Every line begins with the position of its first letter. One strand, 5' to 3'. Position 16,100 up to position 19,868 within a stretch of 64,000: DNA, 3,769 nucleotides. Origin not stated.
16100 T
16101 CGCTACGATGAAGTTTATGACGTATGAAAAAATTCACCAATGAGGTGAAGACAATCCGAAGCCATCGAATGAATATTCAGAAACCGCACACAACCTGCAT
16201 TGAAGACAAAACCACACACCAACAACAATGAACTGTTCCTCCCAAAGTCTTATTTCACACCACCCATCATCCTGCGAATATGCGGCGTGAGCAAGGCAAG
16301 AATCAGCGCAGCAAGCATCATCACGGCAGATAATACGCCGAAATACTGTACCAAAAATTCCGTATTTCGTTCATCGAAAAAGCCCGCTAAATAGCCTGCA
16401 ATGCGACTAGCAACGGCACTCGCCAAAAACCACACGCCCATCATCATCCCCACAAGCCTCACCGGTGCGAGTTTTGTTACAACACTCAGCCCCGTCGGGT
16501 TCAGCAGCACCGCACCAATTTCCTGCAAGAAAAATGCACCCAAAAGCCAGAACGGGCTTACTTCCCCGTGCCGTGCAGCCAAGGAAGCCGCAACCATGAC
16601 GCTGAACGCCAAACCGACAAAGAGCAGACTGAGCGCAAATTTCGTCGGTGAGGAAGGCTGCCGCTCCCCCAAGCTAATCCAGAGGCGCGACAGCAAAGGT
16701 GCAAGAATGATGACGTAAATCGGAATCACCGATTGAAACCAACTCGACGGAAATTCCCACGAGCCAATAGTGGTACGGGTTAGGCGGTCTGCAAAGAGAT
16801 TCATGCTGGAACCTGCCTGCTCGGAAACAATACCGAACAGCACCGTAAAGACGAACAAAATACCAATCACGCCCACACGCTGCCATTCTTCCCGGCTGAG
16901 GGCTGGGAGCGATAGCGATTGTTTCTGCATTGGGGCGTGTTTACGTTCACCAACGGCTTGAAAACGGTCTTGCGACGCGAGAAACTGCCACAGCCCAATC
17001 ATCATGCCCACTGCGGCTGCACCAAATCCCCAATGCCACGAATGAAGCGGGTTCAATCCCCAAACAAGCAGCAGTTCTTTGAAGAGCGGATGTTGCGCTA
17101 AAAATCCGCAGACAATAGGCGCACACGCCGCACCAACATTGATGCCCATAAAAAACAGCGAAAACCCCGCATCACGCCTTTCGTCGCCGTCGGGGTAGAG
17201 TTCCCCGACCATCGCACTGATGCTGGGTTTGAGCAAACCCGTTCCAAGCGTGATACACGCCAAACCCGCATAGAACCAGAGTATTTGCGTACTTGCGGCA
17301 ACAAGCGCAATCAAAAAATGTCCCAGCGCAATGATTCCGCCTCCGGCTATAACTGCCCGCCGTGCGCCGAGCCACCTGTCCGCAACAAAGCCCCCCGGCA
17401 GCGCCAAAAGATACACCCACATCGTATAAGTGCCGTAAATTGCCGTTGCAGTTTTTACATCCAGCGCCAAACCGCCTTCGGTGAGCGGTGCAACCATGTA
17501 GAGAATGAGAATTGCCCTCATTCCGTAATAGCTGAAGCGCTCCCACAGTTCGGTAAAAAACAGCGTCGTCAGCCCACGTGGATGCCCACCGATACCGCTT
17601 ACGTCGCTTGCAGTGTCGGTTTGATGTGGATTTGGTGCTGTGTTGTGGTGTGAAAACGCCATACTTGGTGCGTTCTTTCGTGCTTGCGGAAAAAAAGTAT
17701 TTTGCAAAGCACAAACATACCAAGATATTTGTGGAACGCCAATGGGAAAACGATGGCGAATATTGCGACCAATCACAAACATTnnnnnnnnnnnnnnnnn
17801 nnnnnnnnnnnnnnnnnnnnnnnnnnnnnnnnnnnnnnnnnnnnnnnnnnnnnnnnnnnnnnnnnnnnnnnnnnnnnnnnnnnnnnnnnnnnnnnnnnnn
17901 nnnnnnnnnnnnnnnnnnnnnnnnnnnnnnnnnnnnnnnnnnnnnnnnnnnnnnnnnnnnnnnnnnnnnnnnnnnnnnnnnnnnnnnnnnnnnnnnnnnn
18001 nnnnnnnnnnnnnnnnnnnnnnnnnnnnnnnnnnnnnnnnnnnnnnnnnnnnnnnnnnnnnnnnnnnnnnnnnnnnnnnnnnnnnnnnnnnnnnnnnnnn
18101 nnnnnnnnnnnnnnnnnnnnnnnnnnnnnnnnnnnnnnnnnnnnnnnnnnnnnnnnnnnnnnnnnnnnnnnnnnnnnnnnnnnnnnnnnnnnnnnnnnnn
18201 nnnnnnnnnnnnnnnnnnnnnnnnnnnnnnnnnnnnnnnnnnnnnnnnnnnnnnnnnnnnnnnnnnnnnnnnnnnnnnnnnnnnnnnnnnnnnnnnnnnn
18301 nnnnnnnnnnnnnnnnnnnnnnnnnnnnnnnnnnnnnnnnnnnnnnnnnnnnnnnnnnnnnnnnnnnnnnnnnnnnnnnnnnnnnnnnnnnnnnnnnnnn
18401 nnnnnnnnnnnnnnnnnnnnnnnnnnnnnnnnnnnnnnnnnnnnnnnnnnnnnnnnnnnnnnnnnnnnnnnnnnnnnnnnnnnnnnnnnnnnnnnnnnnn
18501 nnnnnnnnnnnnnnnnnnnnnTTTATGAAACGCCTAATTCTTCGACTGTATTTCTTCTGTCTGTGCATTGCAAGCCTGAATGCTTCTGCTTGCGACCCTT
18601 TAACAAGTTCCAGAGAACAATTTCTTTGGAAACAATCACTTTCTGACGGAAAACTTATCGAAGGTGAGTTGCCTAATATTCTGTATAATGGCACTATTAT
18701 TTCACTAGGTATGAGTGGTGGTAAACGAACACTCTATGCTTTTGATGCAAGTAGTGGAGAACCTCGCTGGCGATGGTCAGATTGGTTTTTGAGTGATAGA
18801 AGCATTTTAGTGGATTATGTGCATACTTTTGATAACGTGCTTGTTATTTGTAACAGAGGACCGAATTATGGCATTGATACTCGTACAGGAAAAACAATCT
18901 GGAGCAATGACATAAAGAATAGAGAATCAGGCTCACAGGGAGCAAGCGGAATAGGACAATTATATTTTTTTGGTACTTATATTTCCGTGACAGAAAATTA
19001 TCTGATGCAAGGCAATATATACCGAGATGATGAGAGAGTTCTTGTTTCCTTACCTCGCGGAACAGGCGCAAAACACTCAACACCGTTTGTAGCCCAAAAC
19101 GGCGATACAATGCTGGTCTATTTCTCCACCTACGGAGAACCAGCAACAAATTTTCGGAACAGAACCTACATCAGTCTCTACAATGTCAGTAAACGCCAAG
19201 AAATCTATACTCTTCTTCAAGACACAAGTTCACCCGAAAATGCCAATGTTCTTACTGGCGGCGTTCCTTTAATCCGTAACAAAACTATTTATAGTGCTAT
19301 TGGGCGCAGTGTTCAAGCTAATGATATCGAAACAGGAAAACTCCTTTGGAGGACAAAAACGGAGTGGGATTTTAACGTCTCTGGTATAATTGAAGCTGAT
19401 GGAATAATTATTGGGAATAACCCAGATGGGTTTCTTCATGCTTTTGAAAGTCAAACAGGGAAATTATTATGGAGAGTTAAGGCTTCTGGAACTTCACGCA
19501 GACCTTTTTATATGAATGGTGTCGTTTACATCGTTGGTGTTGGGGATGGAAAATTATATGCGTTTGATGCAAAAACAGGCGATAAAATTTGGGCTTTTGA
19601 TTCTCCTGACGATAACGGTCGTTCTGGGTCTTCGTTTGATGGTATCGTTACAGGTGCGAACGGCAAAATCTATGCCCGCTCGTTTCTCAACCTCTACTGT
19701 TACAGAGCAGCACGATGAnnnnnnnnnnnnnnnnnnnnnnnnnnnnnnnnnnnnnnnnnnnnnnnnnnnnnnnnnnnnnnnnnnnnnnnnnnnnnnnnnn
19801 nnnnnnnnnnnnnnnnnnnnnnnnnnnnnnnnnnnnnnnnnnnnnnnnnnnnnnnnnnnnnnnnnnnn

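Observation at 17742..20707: Compact four-gene cassette of uncharacterized secreted/membrane proteins (candidate novel envelope or toxin-immunity-like system)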

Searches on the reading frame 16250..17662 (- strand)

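Call 73: search_protein_families(library=pfam, proteins=[window:16250-17662:-], max_evalue=0.00001)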
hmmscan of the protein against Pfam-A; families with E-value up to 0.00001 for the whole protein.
window:16250-17662:- (470 aa): 2 families
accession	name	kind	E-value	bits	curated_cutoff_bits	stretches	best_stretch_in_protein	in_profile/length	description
PF00854.27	PTR2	-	1.1e-63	215.9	27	2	102-253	2-143/392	POT family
PF07690.21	MFS_1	-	2.2e-24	86.5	33.4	1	44-357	7-291/347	Major Facilitator Superfamily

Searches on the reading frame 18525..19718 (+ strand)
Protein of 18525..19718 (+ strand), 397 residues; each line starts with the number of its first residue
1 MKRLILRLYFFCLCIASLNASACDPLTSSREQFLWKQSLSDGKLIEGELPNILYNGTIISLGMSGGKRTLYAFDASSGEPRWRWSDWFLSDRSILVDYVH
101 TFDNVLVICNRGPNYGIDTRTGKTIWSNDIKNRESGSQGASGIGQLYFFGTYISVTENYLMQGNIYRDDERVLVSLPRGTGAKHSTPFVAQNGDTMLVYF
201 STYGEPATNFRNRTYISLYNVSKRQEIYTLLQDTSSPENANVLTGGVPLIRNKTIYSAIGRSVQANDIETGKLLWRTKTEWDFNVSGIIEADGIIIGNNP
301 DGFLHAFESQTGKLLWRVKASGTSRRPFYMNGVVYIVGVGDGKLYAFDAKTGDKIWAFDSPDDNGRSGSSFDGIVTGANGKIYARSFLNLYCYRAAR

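Call 3: search_protein_families(library=pfam, proteins=[window:18525-19718:+], max_evalue=1)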
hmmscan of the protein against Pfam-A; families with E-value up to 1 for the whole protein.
window:18525-19718:+ (397 aa): 6 families
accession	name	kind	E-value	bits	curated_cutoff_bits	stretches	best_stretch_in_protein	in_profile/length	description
PF13360.13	PQQ_2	-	5.2e-24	85.6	27.6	3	262-372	4-113/233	Outer membrane protein assembly factor BamB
PF01011.28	PQQ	-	1.6e-14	54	26.7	3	103-276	57-205/595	Glucose/ethanol/alcohol dehydrogenase, beta-propeller domain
PF13570.13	Beta-prop_ACSF4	-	5.5e-12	46.2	133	3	251-322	145-214/329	Beta-alanine-activating enzyme, beta-propeller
PF25293.1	Beta-prop_EMC1_N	-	6e-05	23.3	34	1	267-364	47-151/219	EMC1 N-terminal beta-propeller domain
PF01789.22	PsbP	-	0.035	14.6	23.5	0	334-357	117-140/155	PsbP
PF05643.16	GNA1162-like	-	0.25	11.3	25.9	0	117-139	113-135/185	Putative lipoprotein GNA1162-like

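Call 4: search_protein_families(library=ncbifam, proteins=[window:18525-19718:+], max_evalue=1)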
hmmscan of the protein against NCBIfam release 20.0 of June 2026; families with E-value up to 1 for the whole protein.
window:18525-19718:+ (397 aa): 8 families
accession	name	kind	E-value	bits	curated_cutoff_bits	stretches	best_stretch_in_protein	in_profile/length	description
TIGR03300.1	assembly_YfgL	equivalog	2.2e-20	72.7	285.2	3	241-361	54-174/377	outer membrane protein assembly factor BamB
TIGR04528.1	acido_non_PQQ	subfamily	7.1e-14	51.4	650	4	259-347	399-491/493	acido-empty-quinoprotein group A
TIGR03075.1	PQQ_enz_alc_DH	subfamily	1.3e-13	50.5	480.05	2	248-323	432-507/530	PQQ-dependent dehydrogenase, methanol/ethanol family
NF008351.0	PRK11138.1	equivalog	7.7e-12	44.4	423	2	239-356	108-229/394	outer membrane protein assembly factor BamB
NF053615.1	SerThrKinAfsKStmc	equivalog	6.9e-11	41.5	1300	1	253-383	493-623/809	protein serine/threonine kinase AfsK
NF041516.1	PA2928_fam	subfamily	1.4e-07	31.2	70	2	263-283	71-95/376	PA2928 family protein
TIGR03074.1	PQQ_membr_DH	subfamily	5.1e-06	24.6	832.65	1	294-359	713-781/783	membrane-bound PQQ-dependent dehydrogenase, glucose/quinate/shikimate family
NF050114.1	Rv3212_fam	equivalog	0.0027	17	150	0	315-359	57-98/393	Rv3212 family protein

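Call 32: search_protein_families(library=padloc, proteins=[window:18525-19718:+], max_evalue=1)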
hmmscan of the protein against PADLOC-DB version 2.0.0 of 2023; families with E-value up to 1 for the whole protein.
window:18525-19718:+ (397 aa): 0 families

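Call 49: find_related_loci(query=A6, collection=metagenome_contigs, flank=10000)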
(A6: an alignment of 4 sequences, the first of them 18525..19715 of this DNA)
Query A6 (397 aa) in metagenome_contigs; peptide patterns used: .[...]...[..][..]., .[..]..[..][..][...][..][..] (x = any residue, [..] = any of these).
206 stretches matched a pattern; 2 encode a relative of the query (tblastn E <= 1e-3); 2 distinct loci.
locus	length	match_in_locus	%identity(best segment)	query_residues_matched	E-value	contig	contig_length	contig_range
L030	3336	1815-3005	95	1-397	0e+0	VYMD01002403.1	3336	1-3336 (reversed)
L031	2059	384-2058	45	1-397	3e-122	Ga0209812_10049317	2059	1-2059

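Call 68: search_solved_structures(query=A6, max_evalue=0.001)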
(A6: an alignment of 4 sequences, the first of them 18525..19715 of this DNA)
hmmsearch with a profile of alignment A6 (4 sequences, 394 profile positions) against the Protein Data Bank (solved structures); distinct sequences matched with E-value up to 0.001: 73 (the best 60 are shown).
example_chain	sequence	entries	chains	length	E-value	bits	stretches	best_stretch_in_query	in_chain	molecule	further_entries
6tjh_A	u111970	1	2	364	8.2e-25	90.9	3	270-383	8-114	Cake9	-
6tji_A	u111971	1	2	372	9.7e-25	90.6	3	271-383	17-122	Cake10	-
6tjg_A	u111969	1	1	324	1.7e-22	83.2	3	270-382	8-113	Cake8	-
8prj_A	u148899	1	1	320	1.5e-20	76.8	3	268-380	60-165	v31Bagel8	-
6tjf_A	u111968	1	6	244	3.5e-17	65.7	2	270-356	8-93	Cake6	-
8orr_AAA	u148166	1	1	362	3.1e-16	62.6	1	285-379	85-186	Outer membrane protein assembly factor BamB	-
7evf_AA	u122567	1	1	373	4.7e-16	62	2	238-356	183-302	PQQ_3 domain-containing protein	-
7cqy_A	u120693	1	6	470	5.3e-16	61.9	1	258-357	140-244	Tetrathionate hydrolase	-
6l8a_A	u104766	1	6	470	5.7e-16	61.7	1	257-357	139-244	Tetrathionate hydrolase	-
7eq5_A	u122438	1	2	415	6.8e-16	61.5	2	238-356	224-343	Membrane associated protein kinase with beta-propeller domain, pyrrolo-quinoline quinone b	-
2yh3_A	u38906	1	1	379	8.8e-15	57.8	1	284-380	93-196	LIPOPROTEIN YFGL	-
7dxn_A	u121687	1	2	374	1.2e-14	57.4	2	238-356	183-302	Membrane associated protein kinase with beta-propeller domain, pyrrolo-quinoline quinone b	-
5ayw_B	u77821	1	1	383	1.7e-14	56.9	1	244-380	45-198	Outer membrane protein assembly factor BamB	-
8adg_B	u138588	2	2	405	1.7e-14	56.9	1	284-380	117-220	Outer membrane protein assembly factor BamB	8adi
3q54_A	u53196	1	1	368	1.8e-14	56.8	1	245-380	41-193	Outer membrane assembly lipoprotein YfgL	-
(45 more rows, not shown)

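Call 98: search_dna_similar(query=window:18525-19715:+, collection=plasmids, mode=protein, max_evalue=1e-10, max_rows=15)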
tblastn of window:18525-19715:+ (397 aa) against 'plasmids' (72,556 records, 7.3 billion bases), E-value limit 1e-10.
Records with a match: 1; places in all: 1; records where one place covers at least 80% of the query: 1.
Best place of each record, by identity: <60% 1.
By first word of the organism name: Fibrella 1.
By predicted mobility (MOB-suite, as given by PLSDB): non-mobilizable 1.
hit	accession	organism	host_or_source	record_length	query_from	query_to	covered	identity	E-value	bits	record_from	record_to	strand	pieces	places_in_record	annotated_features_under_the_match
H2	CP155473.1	Fibrella sp. ES10-3-2-2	single cell,soil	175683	28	397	93%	29.7%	4e-34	141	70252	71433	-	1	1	PQQ-binding-like beta-propeller repeat protein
